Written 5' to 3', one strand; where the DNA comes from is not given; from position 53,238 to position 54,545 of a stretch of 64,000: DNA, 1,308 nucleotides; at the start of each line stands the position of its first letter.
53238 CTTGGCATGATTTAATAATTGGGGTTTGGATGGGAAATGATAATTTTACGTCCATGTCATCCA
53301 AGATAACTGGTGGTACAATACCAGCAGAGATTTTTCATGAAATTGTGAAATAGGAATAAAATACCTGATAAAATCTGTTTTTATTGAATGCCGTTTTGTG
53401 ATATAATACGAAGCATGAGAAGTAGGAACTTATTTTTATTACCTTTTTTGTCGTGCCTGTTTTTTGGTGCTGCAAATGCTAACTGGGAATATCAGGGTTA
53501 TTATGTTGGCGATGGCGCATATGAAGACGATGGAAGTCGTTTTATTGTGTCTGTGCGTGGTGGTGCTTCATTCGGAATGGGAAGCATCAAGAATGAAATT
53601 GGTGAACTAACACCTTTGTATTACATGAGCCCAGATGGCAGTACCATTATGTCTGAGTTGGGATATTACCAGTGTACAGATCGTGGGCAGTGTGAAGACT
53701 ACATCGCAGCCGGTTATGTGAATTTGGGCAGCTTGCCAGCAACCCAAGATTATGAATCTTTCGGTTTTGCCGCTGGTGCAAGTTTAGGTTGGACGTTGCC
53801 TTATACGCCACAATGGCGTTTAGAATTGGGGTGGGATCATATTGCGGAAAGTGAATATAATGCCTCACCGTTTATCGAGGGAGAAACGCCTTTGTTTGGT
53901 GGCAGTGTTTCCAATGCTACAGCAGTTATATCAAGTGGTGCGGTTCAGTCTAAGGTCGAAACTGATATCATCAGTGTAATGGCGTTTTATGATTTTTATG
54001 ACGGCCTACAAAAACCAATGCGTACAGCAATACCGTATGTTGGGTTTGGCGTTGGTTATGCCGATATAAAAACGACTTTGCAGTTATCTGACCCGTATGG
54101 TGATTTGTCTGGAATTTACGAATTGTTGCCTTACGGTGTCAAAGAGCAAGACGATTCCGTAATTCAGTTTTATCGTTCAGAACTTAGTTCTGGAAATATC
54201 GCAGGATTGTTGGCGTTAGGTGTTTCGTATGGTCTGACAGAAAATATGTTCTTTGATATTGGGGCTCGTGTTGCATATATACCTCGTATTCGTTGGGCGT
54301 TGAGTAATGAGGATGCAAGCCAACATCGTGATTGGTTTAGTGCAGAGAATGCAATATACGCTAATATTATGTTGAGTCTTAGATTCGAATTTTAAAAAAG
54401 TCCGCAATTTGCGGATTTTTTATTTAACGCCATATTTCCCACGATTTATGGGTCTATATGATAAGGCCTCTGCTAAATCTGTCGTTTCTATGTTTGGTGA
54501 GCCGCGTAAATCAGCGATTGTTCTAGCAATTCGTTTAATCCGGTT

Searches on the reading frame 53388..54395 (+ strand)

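Call 6: search_protein_families(library=ncbifam, proteins=[window:53388-54395:+], max_evalue=1)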
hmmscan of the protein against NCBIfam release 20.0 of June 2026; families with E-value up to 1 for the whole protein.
window:53388-54395:+ (335 aa): 1 family
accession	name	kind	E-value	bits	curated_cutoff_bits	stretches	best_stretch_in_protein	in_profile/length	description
NF052636.1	Rick_Adr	subfamily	0.14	11.8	210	1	187-292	101-183/224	adhesin Adr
